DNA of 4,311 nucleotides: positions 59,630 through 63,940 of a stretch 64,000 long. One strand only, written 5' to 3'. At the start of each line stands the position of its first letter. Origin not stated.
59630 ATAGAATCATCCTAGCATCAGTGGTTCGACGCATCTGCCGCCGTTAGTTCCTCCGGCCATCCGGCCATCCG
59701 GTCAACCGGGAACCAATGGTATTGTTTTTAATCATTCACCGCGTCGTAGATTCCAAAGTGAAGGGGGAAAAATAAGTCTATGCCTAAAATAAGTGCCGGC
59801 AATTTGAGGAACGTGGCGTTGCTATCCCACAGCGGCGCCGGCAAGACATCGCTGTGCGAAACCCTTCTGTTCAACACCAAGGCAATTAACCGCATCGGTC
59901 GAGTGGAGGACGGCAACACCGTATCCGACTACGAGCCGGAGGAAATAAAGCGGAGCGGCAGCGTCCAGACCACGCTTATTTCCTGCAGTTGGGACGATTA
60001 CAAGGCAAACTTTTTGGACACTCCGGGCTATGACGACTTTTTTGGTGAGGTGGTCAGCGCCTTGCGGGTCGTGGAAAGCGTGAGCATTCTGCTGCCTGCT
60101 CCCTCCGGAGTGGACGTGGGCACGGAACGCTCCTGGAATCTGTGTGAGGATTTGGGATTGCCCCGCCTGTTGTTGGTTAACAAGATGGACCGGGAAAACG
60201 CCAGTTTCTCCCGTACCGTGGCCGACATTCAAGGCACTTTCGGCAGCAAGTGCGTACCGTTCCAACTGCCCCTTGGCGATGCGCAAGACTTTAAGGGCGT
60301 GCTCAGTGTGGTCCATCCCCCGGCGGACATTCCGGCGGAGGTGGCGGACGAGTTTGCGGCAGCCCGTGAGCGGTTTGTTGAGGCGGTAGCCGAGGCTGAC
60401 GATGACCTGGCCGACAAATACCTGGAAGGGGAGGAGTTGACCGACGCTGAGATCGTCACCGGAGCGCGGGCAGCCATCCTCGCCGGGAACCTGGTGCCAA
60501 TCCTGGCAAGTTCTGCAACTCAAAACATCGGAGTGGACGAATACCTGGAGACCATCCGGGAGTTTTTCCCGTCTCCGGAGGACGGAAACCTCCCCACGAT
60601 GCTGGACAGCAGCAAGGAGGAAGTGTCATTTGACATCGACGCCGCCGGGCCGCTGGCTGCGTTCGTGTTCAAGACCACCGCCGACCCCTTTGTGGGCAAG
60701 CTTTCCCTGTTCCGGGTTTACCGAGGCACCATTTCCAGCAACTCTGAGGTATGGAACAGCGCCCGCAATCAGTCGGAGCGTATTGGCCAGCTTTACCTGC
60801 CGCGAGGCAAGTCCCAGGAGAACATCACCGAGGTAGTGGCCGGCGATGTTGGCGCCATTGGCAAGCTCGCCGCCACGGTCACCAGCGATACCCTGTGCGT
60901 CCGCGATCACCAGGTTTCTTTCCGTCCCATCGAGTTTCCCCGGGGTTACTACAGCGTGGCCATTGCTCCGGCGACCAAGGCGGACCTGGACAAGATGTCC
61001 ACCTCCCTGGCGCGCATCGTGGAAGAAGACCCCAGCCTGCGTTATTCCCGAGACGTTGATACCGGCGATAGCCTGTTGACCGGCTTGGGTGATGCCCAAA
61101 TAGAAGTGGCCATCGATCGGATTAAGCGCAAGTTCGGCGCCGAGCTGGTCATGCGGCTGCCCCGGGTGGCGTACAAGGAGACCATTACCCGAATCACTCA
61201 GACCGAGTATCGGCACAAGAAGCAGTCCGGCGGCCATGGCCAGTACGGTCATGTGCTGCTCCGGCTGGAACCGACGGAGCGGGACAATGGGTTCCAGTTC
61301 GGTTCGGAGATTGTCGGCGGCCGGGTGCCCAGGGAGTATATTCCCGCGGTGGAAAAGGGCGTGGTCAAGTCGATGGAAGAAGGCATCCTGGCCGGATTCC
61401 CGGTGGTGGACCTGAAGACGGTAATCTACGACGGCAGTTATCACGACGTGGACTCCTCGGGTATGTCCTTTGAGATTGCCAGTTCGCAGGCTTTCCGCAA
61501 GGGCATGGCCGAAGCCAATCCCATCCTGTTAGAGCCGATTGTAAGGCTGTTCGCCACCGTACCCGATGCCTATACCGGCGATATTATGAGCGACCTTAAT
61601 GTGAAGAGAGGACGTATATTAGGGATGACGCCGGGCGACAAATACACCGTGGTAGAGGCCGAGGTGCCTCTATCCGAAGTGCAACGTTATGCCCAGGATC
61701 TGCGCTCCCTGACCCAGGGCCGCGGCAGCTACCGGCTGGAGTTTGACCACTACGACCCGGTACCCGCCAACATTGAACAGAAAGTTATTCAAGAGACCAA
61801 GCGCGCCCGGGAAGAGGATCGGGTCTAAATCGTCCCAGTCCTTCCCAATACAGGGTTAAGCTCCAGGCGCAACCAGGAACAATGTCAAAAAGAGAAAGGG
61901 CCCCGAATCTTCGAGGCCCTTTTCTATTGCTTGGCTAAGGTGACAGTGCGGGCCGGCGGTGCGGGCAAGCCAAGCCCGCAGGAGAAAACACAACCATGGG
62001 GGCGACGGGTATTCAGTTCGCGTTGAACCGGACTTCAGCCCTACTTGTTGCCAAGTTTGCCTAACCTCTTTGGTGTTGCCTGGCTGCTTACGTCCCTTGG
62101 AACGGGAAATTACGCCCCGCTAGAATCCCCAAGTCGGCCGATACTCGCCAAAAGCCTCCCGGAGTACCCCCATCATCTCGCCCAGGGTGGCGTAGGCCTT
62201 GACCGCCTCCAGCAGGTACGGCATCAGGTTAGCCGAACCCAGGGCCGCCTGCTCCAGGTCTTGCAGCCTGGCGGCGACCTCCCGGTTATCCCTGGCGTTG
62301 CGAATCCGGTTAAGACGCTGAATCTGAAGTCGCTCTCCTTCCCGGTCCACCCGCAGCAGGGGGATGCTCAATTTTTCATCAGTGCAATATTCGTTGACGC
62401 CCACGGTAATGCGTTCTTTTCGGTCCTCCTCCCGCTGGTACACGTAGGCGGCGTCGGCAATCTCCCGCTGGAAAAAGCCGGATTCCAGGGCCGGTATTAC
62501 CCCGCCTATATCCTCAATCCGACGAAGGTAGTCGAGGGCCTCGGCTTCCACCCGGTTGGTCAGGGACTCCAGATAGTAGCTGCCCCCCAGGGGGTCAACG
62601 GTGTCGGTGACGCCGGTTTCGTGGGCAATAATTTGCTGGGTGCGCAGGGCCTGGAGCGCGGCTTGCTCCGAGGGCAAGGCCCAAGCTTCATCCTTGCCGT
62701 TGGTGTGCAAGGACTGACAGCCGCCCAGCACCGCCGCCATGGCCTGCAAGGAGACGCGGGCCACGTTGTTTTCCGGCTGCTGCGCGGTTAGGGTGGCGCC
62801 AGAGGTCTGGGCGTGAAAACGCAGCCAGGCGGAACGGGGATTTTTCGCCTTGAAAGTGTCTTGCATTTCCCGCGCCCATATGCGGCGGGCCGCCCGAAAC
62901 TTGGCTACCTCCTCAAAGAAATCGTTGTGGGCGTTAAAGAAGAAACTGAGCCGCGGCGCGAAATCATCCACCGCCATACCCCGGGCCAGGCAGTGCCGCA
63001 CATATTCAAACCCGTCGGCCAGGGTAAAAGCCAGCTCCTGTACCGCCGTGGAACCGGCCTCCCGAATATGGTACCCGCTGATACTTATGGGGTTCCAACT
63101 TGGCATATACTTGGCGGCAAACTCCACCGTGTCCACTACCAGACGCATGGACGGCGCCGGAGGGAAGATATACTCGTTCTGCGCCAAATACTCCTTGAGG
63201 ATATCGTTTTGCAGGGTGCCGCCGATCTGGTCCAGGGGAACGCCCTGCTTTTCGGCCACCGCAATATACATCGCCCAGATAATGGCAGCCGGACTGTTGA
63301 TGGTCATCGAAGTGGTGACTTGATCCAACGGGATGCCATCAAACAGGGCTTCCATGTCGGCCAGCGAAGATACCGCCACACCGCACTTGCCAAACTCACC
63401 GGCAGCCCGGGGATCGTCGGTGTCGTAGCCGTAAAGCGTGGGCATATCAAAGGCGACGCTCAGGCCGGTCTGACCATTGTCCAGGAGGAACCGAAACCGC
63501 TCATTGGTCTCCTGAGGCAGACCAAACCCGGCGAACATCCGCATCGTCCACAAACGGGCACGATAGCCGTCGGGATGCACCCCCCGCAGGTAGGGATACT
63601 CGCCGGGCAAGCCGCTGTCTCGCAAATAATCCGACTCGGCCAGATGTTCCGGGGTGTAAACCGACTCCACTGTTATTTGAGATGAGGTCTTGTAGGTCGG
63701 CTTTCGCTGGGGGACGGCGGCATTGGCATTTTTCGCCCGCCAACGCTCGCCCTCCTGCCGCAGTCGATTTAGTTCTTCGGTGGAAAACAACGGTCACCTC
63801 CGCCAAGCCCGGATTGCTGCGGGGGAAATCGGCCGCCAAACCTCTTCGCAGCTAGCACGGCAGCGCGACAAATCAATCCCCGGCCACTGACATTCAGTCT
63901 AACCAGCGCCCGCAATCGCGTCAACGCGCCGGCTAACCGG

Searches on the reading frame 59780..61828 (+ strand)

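Call 45: search_protein_families(library=ncbifam, proteins=[window:59780-61828:+], max_evalue=0.001)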
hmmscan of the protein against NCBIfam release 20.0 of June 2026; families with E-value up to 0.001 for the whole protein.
window:59780-61828:+ (682 aa): 20 families
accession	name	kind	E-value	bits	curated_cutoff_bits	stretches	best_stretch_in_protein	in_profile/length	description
NF009381.0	PRK12740.1-5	subfamily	2.4e-264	879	583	1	3-678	3-690/692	elongation factor G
NF009891.0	PRK13351.1-1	equivalog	1.4e-198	661.7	597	1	4-675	4-679/681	elongation factor G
TIGR00484.1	EF-G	equivalog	1.3e-193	645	659.4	1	5-674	6-690/691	elongation factor G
NF009377.1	PRK12740.1-1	equivalog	7.4e-181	603.1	890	1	6-669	10-698/700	elongation factor G-like protein EF-G2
NF058620.1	EFG2_Bacteroid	exception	6.8e-163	543.7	1000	2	5-501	5-510/717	elongation factor G2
NF009379.0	PRK12740.1-3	equivalog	2.5e-150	502.2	513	1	8-675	7-672/674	elongation factor G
NF012153.1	tet_protect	equivalog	4.7e-90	302.6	775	1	11-656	2-612/614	tetracycline resistance ribosomal protection protein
NF000120.3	47473_otr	exception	1.1e-60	205.9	900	1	11-651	4-606/608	tetracycline resistance ribosomal protection protein Otr(A)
TIGR00490.1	aEF-2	equivalog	1.2e-58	198.8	738.45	3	275-473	273-473/720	elongation factor EF-2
NF033148.1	tet_protect_M_W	exception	6.9e-57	193.2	1100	1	10-676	4-625/639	TetM/TetW/TetO/TetS family tetracycline resistance ribosomal protection protein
NF012155.1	tet_protect_M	exception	1.1e-49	169.2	1420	1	10-659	4-611/639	tetracycline resistance ribosomal protection protein Tet(M)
NF012154.0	tet_protect_Q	exception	5.7e-48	163.6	1425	1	8-653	2-606/638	tetracycline resistance ribosomal protection protein Tet(Q)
NF001964.0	PRK00741.1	equivalog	1.5e-44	152.3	473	1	10-467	13-471/529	peptide chain release factor 3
NF009892.0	PRK13351.1-3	equivalog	3.4e-38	131.5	640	1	9-651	3-607/623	elongation factor G-like protein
TIGR01394.1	TypA_BipA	equivalog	1.4e-37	129.2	757.3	3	9-148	1-138/594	translational GTPase TypA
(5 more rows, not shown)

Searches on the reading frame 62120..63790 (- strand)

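Call 45: search_protein_families(library=ncbifam, proteins=[window:62120-63790:-], max_evalue=0.001)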
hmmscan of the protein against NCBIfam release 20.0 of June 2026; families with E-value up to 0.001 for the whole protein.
window:62120-63790:- (556 aa): 4 families
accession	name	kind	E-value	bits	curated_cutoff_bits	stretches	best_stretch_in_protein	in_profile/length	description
TIGR00641.1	acid_CoA_mut_N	subfamily_domain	1.1e-225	749.9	303.8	1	33-551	1-523/528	methylmalonyl-CoA mutase N-terminal domain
NF006944.0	PRK09426.1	equivalog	2.8e-186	620.6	876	1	12-551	14-552/721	methylmalonyl-CoA mutase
NF045497.1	IsobCoAmut_IcmF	equivalog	1.1e-108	364.4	1500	2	186-551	705-1073/1076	fused isobutyryl-CoA mutase/GTPase IcmF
TIGR00642.1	mmCoA_mut_beta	equivalog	2.7e-56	191.1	617.25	2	137-469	125-451/620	methylmalonyl-CoA mutase small subunit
